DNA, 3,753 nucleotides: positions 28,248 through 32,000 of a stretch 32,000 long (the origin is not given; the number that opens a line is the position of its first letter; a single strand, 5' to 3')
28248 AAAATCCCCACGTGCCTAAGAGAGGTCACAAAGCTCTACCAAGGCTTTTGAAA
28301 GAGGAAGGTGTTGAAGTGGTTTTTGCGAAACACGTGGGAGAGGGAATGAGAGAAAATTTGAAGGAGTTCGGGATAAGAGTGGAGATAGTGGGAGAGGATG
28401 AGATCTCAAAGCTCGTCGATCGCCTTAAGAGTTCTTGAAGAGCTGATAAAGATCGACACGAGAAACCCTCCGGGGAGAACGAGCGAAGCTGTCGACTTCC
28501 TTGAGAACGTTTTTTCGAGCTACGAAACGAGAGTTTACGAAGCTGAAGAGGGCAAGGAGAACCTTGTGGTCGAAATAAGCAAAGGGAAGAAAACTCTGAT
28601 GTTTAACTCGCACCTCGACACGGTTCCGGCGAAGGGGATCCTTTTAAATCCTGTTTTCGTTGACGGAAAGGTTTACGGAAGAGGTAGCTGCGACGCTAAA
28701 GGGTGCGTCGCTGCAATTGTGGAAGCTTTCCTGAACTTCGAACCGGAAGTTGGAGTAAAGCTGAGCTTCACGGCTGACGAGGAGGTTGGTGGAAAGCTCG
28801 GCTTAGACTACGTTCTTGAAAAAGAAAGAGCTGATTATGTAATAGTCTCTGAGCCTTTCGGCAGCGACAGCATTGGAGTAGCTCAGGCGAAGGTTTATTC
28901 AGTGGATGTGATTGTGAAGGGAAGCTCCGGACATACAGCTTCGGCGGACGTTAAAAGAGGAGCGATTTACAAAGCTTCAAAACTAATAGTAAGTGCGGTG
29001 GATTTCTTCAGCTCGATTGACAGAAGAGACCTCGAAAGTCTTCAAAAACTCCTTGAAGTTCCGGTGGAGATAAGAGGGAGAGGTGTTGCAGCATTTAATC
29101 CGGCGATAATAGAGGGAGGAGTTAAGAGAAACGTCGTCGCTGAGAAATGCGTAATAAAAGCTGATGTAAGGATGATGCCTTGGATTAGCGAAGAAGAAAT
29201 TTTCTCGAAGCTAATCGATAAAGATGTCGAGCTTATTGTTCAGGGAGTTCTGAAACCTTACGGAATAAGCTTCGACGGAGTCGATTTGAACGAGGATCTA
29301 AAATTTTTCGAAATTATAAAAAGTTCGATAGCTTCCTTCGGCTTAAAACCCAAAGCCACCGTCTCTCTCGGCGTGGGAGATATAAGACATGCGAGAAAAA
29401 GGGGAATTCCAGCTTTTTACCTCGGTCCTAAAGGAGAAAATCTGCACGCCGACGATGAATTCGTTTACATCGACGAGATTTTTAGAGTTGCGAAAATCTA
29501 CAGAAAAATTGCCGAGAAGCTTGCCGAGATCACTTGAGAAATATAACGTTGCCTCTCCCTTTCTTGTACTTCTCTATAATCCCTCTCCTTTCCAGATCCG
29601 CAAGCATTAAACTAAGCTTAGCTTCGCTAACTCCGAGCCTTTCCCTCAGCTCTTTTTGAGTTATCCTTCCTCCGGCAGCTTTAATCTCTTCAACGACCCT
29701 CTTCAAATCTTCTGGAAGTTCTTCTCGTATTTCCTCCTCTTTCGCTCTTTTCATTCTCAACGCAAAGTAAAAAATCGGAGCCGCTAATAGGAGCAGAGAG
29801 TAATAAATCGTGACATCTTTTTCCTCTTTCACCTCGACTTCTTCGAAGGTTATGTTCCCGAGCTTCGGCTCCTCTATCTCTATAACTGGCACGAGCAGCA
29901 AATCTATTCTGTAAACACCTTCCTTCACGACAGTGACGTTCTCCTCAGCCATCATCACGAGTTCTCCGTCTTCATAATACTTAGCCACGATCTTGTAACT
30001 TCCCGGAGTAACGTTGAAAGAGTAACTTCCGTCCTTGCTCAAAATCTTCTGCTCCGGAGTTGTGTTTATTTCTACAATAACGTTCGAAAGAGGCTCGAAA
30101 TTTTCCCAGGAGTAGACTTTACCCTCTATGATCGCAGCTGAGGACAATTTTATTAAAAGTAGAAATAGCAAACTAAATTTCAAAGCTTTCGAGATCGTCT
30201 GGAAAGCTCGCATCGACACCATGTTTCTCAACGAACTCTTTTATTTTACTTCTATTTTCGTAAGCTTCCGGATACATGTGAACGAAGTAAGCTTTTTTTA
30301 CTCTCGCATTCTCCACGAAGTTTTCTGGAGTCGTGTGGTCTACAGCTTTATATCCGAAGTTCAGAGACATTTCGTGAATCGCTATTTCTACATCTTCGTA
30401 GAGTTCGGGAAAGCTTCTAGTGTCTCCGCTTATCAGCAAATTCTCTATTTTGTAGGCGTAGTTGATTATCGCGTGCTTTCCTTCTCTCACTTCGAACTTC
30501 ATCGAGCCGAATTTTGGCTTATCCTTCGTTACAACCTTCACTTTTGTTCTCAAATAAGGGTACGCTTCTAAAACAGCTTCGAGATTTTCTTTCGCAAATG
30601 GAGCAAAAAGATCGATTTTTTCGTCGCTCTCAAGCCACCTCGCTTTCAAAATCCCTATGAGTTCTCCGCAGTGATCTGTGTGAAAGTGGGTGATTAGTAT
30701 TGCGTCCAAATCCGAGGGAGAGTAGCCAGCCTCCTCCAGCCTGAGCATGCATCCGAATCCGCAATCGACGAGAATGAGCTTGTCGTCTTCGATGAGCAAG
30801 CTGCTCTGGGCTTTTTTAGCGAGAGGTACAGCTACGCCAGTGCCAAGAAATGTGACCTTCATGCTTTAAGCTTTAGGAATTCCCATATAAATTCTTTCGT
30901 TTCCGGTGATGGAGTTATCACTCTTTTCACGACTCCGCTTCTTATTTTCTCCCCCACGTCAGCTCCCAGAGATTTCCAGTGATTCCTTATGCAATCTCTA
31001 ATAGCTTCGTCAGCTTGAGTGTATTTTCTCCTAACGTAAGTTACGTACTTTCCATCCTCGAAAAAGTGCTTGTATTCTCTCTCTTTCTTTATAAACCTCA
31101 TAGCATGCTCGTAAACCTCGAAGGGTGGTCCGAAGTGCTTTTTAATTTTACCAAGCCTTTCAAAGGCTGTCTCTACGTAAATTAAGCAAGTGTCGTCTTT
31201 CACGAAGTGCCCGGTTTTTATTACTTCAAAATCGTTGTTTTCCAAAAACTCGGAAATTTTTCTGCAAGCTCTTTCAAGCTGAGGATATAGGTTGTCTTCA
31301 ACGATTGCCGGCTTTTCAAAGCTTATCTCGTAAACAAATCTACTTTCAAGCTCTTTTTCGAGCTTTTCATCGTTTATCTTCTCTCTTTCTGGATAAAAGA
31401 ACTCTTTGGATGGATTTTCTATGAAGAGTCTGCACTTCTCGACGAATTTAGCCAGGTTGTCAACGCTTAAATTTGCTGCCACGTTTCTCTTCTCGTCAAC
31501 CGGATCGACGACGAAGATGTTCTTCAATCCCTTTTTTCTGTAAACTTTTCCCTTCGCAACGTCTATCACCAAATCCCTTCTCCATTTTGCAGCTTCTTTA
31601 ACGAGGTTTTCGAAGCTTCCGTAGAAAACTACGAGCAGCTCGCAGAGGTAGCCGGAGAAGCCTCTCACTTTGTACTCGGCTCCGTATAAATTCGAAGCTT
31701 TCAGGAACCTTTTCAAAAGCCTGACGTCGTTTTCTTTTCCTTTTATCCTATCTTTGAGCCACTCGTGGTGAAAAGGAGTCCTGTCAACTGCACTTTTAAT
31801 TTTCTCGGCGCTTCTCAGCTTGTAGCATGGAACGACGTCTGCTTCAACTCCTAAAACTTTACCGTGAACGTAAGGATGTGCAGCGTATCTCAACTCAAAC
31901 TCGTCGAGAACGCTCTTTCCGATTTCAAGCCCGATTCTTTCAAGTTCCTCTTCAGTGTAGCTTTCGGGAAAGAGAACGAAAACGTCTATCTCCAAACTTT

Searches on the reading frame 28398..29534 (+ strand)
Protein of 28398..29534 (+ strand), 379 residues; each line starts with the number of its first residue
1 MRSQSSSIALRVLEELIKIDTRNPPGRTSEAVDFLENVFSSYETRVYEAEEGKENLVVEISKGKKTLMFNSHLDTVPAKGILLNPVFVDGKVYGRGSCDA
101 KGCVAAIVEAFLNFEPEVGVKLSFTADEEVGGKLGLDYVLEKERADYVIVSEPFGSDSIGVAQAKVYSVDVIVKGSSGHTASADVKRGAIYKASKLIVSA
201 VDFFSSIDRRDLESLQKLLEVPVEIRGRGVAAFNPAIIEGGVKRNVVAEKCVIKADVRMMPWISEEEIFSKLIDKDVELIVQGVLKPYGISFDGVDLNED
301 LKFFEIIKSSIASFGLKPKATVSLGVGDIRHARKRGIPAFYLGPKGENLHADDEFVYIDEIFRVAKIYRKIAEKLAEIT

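Call 27: search_protein_families(library=pfam, proteins=[window:28398-29534:+], max_evalue=0.001)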
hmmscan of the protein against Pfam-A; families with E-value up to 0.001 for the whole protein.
window:28398-29534:+ (379 aa): 3 families
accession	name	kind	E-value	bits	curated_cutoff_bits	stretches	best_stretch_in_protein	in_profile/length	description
PF01546.33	Peptidase_M20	-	2e-26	93.6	24.6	1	68-373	1-205/206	Peptidase family M20/M25/M40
PF07687.19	M20_dimer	-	8.5e-08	32.6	21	1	168-272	8-95/107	Peptidase dimerisation domain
PF04389.22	Peptidase_M28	-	7.4e-05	23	21.3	1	55-145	1-84/193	Peptidase family M28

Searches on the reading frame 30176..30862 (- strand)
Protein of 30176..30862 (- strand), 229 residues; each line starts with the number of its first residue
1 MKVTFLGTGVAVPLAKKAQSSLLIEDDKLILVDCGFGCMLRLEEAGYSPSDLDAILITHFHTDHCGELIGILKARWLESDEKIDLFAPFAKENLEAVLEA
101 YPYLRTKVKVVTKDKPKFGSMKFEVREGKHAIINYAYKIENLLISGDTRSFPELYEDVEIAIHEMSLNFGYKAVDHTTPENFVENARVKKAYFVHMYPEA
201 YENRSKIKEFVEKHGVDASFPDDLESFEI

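Call 27: search_protein_families(library=pfam, proteins=[window:30176-30862:-], max_evalue=0.001)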
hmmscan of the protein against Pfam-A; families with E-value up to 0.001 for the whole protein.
window:30176-30862:- (229 aa): 3 families
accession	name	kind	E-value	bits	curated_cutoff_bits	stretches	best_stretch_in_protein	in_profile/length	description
PF00753.33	Lactamase_B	-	1.4e-15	58.2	22.7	1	19-79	6-71/196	Metallo-beta-lactamase superfamily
PF12706.13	Lactamase_B_2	-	4.9e-09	36.5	27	1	30-196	3-200/200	Beta-lactamase superfamily domain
PF23023.1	Anti-Pycsar_Apyc1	-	4.6e-06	26.7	50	1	2-88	4-90/250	Anti-Pycsar protein Apyc1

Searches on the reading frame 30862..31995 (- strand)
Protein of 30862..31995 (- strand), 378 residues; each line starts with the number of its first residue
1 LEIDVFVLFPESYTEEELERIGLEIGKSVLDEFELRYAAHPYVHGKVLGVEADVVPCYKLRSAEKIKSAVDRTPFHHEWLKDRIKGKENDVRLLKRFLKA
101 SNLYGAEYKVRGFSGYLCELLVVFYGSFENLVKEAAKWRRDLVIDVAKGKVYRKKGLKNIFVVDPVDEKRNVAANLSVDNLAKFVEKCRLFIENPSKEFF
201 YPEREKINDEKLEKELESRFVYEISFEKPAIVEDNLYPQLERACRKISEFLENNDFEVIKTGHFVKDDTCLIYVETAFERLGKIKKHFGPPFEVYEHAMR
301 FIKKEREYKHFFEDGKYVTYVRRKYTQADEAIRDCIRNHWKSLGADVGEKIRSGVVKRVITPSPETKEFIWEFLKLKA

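Call 27: search_protein_families(library=pfam, proteins=[window:30862-31995:-], max_evalue=0.001)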
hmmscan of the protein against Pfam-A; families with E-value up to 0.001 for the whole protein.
window:30862-31995:- (378 aa): 3 families
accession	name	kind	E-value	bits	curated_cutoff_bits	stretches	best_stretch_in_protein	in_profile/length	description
PF09249.16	tRNA_NucTransf2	-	1.2e-43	148.4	27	1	89-201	1-113/113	tRNA nucleotidyltransferase, second domain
PF21133.2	CAA_C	-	1.3e-43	148.6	22.2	1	219-354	3-138/144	CCA-adding enzyme, C-terminal domain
PF01909.29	NTP_transf_2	-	2.7e-07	31.3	21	1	3-76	34-93/93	Nucleotidyltransferase domain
